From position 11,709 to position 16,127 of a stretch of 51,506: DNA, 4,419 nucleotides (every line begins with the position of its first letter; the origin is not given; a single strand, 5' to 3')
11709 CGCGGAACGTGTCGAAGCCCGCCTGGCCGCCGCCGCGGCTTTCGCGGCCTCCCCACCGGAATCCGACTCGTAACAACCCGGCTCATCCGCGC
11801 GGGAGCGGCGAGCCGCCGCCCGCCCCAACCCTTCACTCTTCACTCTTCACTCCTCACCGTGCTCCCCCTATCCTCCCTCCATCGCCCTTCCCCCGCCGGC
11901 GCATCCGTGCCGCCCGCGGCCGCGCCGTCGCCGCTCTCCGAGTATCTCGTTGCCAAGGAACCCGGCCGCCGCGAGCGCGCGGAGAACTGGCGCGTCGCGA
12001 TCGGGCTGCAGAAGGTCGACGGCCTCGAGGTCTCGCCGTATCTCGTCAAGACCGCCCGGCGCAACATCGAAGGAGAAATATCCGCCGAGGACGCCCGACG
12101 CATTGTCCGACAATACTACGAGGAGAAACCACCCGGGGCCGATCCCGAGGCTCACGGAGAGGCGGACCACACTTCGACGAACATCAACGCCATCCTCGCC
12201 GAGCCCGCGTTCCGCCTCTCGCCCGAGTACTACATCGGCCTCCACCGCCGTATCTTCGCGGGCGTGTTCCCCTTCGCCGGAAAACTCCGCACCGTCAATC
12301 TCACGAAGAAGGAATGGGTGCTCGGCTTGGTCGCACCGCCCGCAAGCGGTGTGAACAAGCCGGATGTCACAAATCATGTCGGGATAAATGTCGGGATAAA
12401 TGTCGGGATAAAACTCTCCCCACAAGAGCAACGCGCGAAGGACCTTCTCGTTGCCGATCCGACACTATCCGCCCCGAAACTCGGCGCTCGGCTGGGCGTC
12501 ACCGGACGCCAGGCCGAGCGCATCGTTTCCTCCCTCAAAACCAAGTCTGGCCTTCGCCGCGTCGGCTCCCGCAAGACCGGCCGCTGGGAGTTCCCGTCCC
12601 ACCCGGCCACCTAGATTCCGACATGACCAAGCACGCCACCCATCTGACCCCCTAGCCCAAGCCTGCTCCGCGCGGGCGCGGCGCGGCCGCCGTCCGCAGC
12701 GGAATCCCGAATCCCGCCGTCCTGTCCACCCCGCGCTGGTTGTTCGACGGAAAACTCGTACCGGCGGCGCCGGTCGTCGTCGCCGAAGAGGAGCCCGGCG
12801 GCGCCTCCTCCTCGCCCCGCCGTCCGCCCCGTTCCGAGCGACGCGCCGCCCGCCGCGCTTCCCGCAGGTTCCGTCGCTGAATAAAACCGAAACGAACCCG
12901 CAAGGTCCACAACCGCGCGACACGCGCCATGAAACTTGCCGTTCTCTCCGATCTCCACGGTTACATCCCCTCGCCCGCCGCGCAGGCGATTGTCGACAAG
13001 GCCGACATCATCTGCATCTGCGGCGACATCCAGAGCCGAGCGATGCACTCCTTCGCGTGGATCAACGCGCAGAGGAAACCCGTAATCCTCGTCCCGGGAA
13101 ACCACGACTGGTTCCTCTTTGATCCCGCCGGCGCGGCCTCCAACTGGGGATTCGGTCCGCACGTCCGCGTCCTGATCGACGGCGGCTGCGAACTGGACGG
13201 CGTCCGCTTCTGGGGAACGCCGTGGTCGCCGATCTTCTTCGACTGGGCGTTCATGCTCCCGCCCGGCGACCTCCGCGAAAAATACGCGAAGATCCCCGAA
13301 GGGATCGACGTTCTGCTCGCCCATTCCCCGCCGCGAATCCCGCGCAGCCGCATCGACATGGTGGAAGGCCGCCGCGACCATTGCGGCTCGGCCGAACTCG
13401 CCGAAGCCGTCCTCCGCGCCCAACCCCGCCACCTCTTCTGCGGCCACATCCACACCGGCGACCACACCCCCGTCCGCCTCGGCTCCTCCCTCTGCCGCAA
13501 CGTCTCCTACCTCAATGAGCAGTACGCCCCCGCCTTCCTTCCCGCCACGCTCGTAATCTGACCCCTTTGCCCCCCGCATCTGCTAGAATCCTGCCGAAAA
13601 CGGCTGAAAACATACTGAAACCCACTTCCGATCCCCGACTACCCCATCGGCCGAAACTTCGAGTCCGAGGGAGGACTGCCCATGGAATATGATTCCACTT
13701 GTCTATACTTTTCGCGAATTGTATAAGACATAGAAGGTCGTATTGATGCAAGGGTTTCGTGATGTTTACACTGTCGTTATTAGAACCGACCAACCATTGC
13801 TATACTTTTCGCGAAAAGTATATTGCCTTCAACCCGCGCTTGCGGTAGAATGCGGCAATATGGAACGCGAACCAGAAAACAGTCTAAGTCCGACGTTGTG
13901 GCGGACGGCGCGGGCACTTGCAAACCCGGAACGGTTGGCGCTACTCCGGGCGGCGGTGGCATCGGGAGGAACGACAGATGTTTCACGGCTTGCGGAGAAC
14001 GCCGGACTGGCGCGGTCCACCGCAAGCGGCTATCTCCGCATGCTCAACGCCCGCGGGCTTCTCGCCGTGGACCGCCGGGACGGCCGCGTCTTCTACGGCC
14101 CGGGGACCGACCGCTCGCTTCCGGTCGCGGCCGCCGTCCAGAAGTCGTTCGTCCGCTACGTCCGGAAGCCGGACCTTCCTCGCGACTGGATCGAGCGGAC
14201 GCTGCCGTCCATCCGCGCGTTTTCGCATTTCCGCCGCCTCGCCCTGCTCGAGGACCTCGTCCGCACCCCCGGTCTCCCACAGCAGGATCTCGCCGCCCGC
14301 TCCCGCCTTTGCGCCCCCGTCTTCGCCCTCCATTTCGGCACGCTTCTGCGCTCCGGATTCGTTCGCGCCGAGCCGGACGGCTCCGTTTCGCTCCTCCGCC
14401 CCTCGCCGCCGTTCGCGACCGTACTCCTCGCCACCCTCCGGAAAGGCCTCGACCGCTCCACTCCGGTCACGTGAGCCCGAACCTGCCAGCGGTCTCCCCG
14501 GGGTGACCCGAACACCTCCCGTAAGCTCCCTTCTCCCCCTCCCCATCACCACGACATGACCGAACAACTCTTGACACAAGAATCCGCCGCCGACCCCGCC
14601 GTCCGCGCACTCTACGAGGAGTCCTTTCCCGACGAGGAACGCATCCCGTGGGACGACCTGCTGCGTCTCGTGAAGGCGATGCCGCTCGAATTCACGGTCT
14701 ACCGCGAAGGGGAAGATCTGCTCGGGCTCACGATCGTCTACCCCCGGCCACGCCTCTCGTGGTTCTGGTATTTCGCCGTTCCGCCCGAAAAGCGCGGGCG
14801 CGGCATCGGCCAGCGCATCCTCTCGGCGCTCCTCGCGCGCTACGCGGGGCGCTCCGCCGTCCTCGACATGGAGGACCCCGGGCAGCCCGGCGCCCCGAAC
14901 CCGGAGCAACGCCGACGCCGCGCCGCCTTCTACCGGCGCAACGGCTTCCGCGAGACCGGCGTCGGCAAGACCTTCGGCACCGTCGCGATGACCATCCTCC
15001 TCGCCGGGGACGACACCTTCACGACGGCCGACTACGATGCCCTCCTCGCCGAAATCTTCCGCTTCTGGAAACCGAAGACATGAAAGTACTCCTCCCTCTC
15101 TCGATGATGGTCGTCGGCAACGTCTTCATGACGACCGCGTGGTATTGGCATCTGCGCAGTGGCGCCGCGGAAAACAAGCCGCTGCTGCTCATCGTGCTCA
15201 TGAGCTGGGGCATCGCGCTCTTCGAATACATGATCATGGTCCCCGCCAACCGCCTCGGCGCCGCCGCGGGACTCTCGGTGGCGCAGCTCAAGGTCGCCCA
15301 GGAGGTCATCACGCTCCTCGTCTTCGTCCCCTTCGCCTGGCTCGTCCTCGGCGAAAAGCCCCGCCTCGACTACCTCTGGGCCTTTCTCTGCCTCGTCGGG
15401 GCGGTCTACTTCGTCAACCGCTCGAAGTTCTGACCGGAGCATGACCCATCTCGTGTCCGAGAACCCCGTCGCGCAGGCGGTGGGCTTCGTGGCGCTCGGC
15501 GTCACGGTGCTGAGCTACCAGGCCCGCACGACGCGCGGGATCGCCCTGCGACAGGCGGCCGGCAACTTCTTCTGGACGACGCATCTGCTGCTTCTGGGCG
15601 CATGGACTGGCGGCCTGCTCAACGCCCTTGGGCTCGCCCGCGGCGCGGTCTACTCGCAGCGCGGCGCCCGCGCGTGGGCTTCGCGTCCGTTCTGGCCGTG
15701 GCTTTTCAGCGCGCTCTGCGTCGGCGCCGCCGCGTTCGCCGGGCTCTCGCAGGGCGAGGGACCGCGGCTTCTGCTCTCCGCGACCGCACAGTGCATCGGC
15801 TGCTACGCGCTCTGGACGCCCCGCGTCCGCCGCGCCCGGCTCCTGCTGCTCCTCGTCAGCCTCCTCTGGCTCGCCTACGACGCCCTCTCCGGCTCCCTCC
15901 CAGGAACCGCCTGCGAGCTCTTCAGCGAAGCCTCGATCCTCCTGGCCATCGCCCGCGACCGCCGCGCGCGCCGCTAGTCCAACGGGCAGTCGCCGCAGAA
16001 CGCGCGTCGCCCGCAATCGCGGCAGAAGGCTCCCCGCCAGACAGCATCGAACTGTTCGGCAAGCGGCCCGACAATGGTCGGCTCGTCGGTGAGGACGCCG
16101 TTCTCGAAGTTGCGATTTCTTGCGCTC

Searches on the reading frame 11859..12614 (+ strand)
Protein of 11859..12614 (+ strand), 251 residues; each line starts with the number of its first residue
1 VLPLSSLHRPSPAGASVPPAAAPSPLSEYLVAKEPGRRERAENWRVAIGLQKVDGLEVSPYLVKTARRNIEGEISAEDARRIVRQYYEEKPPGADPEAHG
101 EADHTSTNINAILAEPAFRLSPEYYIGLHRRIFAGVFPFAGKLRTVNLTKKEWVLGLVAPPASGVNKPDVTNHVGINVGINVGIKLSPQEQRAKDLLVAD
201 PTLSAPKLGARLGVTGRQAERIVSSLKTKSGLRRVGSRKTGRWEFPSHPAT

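Call 83: search_protein_families(library=pfam, proteins=[window:11859-12614:+], max_evalue=0.0001)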
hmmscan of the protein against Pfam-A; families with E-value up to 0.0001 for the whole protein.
window:11859-12614:+ (251 aa): 1 family
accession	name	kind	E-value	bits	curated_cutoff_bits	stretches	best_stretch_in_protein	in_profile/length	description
PF18495.6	VbhA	-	3e-05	24.3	25.9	1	41-85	2-46/47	Antitoxin VbhA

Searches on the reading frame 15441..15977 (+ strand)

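Call 9: search_protein_families(library=pfam, proteins=[window:15441-15977:+], max_evalue=0.001)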
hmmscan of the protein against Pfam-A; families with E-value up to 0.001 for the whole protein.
window:15441-15977:+ (178 aa): 1 family
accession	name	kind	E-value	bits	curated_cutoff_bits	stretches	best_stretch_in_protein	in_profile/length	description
PF10688.14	Imp-YgjV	-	1.1e-30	107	23.5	1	10-175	2-157/159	Bacterial inner membrane protein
